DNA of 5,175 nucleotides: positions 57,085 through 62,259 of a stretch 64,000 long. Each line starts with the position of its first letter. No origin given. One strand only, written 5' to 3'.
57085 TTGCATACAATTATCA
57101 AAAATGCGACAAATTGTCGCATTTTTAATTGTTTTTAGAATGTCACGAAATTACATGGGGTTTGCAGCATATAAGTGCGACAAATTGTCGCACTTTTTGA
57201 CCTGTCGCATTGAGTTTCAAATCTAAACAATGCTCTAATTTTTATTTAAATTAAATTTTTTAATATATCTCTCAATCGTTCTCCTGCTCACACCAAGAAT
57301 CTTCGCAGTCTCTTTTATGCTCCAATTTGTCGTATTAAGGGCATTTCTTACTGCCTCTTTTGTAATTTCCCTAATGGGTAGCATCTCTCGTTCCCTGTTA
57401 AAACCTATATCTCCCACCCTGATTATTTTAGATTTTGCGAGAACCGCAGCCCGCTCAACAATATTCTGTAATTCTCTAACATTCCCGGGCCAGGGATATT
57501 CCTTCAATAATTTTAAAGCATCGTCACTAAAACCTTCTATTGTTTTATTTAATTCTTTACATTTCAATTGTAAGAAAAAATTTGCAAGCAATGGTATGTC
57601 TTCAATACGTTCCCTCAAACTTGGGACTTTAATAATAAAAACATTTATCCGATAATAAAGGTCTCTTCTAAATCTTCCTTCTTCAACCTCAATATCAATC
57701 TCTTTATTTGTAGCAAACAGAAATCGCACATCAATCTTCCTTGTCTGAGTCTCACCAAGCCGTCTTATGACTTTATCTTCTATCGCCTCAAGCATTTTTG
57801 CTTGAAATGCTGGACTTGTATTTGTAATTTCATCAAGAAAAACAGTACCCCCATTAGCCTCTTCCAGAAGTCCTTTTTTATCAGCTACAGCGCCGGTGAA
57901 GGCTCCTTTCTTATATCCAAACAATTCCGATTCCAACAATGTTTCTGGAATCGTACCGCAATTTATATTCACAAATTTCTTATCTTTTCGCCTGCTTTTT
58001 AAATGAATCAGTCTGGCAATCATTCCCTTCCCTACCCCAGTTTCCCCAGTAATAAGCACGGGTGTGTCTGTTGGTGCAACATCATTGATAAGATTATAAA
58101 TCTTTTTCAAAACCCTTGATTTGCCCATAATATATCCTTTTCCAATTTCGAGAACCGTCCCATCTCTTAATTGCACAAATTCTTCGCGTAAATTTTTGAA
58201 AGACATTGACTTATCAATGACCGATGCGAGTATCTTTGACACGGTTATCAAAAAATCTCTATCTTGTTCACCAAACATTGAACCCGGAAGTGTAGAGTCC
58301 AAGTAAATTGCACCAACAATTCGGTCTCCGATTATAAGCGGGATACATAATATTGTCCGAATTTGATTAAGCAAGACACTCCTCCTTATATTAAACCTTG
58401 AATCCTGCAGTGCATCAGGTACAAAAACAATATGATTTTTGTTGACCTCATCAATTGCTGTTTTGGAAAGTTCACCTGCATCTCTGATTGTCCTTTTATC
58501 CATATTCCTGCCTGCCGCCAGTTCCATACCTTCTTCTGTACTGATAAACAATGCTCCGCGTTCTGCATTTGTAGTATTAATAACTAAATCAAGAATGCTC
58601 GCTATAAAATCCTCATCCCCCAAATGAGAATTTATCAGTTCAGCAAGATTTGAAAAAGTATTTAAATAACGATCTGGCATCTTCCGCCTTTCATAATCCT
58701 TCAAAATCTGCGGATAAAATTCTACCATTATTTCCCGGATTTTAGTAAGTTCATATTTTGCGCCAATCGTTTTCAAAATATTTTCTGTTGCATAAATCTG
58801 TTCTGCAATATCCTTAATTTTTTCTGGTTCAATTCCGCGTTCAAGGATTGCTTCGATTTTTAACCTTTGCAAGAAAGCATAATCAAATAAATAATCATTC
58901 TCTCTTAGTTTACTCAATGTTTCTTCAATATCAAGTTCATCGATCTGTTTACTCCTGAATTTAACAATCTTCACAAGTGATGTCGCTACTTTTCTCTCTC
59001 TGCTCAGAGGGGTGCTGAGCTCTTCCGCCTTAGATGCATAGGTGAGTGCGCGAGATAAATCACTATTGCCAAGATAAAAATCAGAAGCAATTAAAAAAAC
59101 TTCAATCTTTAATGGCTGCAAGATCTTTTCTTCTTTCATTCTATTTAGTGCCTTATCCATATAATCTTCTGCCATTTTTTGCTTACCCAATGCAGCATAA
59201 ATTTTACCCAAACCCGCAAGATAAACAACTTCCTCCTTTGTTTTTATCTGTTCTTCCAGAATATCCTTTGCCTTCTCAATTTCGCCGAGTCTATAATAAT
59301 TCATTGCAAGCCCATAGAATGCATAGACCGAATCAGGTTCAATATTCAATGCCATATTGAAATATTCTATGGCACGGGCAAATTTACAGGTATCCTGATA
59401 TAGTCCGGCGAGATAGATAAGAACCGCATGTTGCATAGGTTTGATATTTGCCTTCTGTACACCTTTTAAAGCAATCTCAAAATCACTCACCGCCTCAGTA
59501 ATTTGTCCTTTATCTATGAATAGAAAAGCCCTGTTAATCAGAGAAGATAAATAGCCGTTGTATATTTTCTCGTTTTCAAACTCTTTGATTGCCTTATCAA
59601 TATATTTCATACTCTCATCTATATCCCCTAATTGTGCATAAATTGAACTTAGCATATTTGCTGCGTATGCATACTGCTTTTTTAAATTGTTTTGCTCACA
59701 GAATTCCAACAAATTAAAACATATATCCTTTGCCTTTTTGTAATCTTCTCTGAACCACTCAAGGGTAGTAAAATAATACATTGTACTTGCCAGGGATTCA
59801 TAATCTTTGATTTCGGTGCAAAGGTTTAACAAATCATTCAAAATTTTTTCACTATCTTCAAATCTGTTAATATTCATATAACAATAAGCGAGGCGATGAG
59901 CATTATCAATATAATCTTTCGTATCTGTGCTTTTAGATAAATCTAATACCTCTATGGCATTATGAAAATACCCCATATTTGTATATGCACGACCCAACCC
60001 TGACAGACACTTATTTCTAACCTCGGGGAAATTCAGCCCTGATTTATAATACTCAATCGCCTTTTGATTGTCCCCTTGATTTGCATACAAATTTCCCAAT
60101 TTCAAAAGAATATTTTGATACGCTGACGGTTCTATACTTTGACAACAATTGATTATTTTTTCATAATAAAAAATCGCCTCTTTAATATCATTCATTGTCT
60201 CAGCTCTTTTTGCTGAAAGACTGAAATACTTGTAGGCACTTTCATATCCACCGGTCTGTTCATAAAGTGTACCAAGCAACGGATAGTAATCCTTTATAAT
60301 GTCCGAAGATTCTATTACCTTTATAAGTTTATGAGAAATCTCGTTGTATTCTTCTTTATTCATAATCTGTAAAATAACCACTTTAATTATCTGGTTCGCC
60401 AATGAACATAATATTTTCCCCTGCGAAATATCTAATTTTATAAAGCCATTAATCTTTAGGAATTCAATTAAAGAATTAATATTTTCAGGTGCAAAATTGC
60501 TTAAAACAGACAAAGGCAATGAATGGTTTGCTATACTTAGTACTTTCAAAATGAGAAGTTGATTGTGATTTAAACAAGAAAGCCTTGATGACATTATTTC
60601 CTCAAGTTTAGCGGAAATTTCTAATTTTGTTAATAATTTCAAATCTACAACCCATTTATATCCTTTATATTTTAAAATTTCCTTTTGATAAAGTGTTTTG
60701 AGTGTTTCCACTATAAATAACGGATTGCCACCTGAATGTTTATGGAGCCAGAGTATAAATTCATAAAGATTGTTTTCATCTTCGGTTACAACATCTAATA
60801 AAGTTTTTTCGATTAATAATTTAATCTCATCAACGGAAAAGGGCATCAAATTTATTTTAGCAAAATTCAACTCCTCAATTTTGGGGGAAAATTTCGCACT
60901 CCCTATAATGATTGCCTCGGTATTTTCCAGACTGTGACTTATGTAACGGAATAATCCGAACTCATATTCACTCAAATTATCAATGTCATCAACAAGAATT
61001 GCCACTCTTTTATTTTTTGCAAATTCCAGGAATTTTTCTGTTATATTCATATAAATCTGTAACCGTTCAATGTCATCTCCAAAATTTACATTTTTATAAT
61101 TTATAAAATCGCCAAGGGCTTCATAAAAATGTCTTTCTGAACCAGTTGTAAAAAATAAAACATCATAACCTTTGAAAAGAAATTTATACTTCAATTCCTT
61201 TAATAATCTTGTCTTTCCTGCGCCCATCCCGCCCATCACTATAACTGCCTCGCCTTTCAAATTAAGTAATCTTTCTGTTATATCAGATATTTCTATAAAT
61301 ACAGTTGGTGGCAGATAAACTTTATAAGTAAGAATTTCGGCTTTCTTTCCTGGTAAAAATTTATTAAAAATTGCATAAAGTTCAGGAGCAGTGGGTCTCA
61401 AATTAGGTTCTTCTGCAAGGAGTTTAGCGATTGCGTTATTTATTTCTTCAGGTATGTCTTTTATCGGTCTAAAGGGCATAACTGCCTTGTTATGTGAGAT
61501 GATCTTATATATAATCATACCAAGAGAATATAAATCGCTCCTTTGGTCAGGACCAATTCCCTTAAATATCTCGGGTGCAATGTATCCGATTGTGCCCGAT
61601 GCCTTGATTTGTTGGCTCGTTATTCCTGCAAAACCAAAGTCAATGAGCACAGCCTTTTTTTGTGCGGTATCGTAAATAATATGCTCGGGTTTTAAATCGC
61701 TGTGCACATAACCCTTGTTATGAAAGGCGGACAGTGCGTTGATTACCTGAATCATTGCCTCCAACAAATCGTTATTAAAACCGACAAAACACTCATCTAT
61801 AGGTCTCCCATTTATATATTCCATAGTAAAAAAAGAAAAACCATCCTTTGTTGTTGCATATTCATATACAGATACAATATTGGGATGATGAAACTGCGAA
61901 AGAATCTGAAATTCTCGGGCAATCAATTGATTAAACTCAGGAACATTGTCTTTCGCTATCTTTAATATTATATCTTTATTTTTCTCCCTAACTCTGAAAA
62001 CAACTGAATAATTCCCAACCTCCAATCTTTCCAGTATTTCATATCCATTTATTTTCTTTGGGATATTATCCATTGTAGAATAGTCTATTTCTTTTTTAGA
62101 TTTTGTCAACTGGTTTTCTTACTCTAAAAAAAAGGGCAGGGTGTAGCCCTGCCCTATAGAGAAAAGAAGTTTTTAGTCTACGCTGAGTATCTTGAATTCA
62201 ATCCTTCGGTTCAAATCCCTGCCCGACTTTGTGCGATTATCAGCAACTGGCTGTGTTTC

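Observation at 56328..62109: A single 1624-aa protein fuses a Ser/Thr kinase, STAND NTPase, TPRs, GAF and a sigma-54 activator, next to a sigma-54-driven HD-GYP gene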

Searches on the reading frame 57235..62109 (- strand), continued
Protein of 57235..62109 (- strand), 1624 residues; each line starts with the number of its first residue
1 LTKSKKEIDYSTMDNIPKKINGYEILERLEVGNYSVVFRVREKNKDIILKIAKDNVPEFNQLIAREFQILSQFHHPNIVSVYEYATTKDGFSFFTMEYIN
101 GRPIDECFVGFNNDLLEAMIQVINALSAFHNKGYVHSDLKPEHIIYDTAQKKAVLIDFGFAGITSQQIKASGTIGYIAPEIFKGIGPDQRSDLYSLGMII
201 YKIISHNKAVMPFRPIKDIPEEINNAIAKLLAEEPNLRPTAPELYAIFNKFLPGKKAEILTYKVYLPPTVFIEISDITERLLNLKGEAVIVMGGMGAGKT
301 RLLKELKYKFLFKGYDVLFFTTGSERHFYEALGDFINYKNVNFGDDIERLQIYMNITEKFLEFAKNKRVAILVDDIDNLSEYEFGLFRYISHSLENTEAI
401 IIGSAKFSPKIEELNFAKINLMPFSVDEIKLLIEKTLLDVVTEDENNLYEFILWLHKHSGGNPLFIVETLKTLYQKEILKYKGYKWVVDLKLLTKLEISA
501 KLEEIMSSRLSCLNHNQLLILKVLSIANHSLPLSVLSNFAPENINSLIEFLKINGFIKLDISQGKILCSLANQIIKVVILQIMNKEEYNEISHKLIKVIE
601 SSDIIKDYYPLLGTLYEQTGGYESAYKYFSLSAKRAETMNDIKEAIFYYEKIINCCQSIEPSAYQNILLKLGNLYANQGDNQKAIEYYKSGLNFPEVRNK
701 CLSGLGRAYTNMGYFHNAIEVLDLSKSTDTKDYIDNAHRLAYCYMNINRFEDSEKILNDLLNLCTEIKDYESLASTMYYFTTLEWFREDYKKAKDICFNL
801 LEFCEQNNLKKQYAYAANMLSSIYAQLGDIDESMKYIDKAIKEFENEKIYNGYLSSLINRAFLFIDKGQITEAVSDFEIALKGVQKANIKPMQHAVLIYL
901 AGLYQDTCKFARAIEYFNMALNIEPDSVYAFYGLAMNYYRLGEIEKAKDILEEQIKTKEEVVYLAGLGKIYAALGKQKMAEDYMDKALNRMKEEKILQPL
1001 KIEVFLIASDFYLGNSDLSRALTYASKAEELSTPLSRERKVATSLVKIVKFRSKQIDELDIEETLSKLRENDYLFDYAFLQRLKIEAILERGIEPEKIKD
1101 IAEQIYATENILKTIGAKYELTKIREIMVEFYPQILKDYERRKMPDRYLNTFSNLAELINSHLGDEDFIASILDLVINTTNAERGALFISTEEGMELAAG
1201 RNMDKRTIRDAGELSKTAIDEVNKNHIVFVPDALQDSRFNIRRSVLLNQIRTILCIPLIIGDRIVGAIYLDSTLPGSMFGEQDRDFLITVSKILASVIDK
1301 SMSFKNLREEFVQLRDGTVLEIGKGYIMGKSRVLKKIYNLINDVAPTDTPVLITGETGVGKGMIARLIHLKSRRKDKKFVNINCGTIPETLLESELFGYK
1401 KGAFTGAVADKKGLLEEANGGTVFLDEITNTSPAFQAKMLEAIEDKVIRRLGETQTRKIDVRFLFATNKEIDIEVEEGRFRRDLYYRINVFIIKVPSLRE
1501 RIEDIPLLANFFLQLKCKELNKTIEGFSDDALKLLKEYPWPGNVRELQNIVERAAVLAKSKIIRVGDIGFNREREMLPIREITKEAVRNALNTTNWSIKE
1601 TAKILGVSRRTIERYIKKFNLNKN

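Call 48: list_cluster_members(proteins=[P0001, P0062, P0083, P0096, P0098, P0106, P0113, P0114, P0074, P0057])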
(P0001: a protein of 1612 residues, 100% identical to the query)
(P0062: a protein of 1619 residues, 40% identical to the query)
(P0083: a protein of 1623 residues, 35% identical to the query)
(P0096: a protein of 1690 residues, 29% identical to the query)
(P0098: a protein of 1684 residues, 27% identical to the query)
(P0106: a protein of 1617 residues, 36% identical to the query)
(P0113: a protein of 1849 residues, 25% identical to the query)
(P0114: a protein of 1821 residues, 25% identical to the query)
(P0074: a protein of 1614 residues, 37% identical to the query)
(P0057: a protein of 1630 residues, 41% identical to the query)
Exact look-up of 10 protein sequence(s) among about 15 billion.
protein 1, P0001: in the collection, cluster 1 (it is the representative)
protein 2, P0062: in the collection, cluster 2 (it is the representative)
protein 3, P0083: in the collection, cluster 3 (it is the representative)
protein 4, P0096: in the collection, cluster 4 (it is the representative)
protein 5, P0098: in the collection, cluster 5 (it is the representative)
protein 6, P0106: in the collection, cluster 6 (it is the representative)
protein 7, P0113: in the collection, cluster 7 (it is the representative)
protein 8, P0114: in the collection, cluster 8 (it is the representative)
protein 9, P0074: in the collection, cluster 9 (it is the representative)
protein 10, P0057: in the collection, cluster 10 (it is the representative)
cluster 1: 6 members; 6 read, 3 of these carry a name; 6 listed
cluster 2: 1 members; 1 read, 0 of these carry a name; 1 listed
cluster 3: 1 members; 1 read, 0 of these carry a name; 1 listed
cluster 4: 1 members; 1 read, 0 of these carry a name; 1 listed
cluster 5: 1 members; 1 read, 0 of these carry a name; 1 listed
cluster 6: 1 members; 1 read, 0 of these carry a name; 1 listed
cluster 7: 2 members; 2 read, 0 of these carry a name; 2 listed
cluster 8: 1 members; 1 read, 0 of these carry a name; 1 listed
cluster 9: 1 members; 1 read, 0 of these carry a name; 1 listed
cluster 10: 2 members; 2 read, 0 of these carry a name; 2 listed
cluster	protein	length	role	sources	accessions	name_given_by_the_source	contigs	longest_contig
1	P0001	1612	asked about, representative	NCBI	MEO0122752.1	MAG: sigma 54-interacting transcriptional regulator [candidate division WOR-3 bacterium]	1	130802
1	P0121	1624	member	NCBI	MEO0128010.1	MAG: sigma 54-interacting transcriptional regulator [candidate division WOR-3 bacterium]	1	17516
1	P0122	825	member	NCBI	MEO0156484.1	MAG: protein kinase, partial [candidate division WOR-3 bacterium]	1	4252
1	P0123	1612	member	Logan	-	-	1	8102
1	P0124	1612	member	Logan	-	-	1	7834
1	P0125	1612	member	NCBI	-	-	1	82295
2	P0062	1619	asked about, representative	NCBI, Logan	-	-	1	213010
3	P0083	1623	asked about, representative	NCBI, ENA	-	-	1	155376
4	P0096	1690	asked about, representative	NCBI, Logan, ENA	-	-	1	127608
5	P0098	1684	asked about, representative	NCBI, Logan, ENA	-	-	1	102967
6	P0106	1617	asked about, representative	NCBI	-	-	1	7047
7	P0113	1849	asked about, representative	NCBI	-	-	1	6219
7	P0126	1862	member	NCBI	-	-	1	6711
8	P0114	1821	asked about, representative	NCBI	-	-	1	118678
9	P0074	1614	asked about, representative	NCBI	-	-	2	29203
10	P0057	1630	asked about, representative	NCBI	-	-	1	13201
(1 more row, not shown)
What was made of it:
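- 57235..62109 (-): Megaprotein gene (1624 aa from TTG; 1612 aa from the ATG at 62073). It is 100% identical to NCBI MEO0122752.1, named 'sigma 54-interacting transcriptional regulator [candidate division WOR-3 bacterium]' (call 48).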

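Call 71: search_protein_families(library=padloc, proteins=[window:57235-62109:-], max_evalue=0.001)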
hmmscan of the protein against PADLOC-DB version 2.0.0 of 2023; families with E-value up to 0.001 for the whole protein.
window:57235-62109:- (1624 aa): 38 families (the best 25 are shown)
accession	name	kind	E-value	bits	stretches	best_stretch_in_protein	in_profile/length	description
PDLC01995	RtcR_PspF2--CARF_AAA_HTH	-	7.2e-99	330.1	1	1305-1621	146-480/481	-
PDLC01994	RtcR_PspF1--CARF_AAA_HTH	-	2.2e-55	186.6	1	1326-1563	162-390/468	-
PDLC01993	RtcR--CARF_AAA_HTH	-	1.8e-54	183.1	1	1296-1568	151-432/523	-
PDLC04138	mad6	-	3.6e-39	133.2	1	5-255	35-317/659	mads_6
PDLC04053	PD-T4-6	-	1.6e-35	121.1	1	16-215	4-213/311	-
PDLC04042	PD-T4-6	-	3.9e-34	116.6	1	18-239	6-241/292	-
PDLC04060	PD-T4-6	-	1.4e-30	104.6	1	21-257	8-275/486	-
PDLC04054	PD-T4-6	-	6e-30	102.8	1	20-239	9-242/347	-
PDLC04047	PD-T4-6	-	1.1e-26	91.7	1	18-205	6-207/327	-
PDLC04041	PD-T4-6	-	1.5e-26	91.7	1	23-207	30-231/443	-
PDLC03920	MkoA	-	1.7e-25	87.5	1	19-252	6-278/1112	-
PDLC04039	PD-T4-6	-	2.2e-24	84.3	1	43-206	38-211/458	-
PDLC04057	PD-T4-6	-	3.5e-23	80.3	1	21-245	7-238/443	-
PDLC04061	PD-T4-6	-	3.9e-22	77.4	1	49-205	46-218/510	-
PDLC04043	PD-T4-6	-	4.3e-22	76.8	1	20-245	14-245/452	-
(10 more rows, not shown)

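Call 72: find_encoding_contigs(protein=P0096, flank=4000, max_places=1)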
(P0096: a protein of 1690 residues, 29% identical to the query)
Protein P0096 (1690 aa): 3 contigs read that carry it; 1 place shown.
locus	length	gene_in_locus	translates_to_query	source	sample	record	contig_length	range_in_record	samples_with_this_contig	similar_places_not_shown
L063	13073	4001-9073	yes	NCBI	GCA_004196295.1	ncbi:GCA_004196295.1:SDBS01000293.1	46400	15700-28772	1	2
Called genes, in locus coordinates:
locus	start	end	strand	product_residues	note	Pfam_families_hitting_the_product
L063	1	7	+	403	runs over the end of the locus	PF02670:DXP_reductoisom, PF08436:DXP_redisom_C, PF13288:DXPR_C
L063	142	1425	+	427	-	PF02163:Peptidase_M50, PF00595:PDZ (faint), PF13180:PDZ_2, PF17820:PDZ_6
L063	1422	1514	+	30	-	-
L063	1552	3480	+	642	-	PF00072:Response_reg, PF00989:PAS, PF13188:PAS_8 (weak), PF08447:PAS_3 (weak), PF13426:PAS_9, PF00512:HisKA, PF02518:HATPase_c, PF00072:Response_reg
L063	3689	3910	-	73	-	-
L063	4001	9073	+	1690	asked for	PF00069:Pkinase, PF07714:PK_Tyr_Ser-Thr, PF13191:AAA_16, PF13424:TPR_12, PF01590:GAF, PF13185:GAF_2, PF00158:Sigma54_activat, PF14532:Sigma54_activ_2, +13 more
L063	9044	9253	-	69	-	-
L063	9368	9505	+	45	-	-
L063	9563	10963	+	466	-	PF00072:Response_reg, PF00158:Sigma54_activat, PF14532:Sigma54_activ_2, PF00004:AAA (weak), PF07728:AAA_5, PF25601:AAA_lid_14, PF02954:HTH_8 (weak)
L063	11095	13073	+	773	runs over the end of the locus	PF13426:PAS_9, PF08447:PAS_3, PF08448:PAS_4, PF13426:PAS_9, PF00989:PAS, PF08448:PAS_4, PF13426:PAS_9, PF00989:PAS, +9 more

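Call 73: find_encoding_contigs(protein=P0114, flank=4000, max_places=1)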
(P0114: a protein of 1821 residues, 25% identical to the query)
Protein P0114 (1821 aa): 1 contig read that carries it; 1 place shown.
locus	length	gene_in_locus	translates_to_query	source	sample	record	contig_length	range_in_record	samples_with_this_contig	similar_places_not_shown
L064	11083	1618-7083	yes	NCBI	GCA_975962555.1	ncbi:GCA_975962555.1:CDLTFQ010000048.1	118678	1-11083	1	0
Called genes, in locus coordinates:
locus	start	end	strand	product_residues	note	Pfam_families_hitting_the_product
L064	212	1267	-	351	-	PF02568:ThiI, PF03054:tRNA_Me_trans, PF18297:NFACT-R_2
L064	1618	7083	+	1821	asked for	PF00069:Pkinase, PF07714:PK_Tyr_Ser-Thr, PF13191:AAA_16, PF14938:SNAP, PF13424:TPR_12, PF17874:TPR_MalT, PF01590:GAF, PF13185:GAF_2, +18 more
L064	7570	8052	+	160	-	-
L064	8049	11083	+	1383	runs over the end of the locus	PF00672:HAMP, PF00512:HisKA, PF02518:HATPase_c, PF13589:HATPase_c_3 (weak)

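Call 76: search_solved_structures(query=A3, max_evalue=10)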
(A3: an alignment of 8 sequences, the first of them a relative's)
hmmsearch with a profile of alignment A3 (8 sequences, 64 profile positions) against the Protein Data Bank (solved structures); distinct sequences matched with E-value up to 10: 1.
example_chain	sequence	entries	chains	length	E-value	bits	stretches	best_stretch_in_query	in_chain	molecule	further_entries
2kk8_A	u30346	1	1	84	0.44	13.5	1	7-54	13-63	Uncharacterized protein AT4g05270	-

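Call 77: search_protein_families(library=pfam, alignment_id=A3, max_evalue=1)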
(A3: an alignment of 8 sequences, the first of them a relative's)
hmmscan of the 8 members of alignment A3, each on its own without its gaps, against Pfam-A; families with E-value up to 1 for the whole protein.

A. member 1, L006:10310-10489:+ (60 aa): 3 families
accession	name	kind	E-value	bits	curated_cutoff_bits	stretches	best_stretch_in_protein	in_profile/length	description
PF21979.2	Hfq_1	-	0.043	14.4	27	1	7-37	17-47/61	Hfq related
PF17209.9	Hfq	-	0.065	13.3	27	1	9-37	18-46/64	Hfq protein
PF11969.13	DcpS_C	-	0.072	14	24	1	12-55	8-51/114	Scavenger mRNA decapping enzyme C-term binding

B. families by the number of members that match (of 8 scanned): 4 families
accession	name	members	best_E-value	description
PF21979.2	Hfq_1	4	0.0039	Hfq related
PF17209.9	Hfq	1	0.065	Hfq protein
PF11969.13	DcpS_C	1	0.072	Scavenger mRNA decapping enzyme C-term binding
PF12158.14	DUF3592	1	0.15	Domain of unknown function (DUF3592)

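Call 85: find_encoding_contigs(protein=P0060, flank=3000, max_places=1)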
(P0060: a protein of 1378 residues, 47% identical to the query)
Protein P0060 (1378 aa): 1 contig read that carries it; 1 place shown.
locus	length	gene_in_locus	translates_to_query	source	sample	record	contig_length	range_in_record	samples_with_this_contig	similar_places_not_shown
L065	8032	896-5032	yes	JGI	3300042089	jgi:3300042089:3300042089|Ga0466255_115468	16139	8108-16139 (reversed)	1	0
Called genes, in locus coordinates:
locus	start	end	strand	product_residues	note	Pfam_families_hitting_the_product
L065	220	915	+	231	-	PF07714:PK_Tyr_Ser-Thr, PF00069:Pkinase, PF01636:APH (faint)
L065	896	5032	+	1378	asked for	PF13401:AAA_22 (weak), PF17874:TPR_MalT, PF13424:TPR_12, PF01590:GAF, PF00158:Sigma54_activat, PF14532:Sigma54_activ_2, PF25601:AAA_lid_14, PF02954:HTH_8, +20 more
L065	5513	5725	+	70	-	-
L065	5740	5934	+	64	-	-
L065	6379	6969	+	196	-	PF05157:MshEN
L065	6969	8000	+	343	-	PF00437:T2SSE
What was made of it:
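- In one metagenome contig (L065) the kinase is called as a separate gene that overlaps the rest (call 85).
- Tried and rejected: The kinase is called as a separate overlapping gene on that contig, so this is a frameshift or split gene (call 85).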

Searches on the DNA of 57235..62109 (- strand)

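Call 54: search_rna_families(sources=[L001, L003, L004, L006, L017, L021, L012], threshold=gathering)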
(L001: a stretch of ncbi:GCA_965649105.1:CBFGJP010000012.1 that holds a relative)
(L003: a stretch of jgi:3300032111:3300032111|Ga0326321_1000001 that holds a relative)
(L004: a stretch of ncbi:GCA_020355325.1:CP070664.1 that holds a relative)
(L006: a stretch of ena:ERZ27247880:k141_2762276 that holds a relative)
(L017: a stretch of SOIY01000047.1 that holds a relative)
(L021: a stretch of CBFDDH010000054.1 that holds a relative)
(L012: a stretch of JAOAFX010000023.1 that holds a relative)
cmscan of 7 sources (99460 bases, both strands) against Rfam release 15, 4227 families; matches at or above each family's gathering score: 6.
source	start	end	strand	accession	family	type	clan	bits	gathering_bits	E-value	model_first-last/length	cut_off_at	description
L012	16390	16461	+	RF00005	tRNA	Gene; tRNA;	CL00001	71.3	29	2.1e-13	1-71/71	no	tRNA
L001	3646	3717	+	RF00005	tRNA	Gene; tRNA;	CL00001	70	29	4.8e-13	1-71/71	no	tRNA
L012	5971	6042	+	RF00005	tRNA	Gene; tRNA;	CL00001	70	29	4.8e-13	1-71/71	no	tRNA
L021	11219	11292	+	RF00005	tRNA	Gene; tRNA;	CL00001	62.5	29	5.5e-11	1-71/71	no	tRNA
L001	14021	14104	-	RF00005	tRNA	Gene; tRNA;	CL00001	53.1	29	2.1e-08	1-71/71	no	tRNA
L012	16154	16237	-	RF00005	tRNA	Gene; tRNA;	CL00001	53.1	29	2.2e-08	1-71/71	no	tRNA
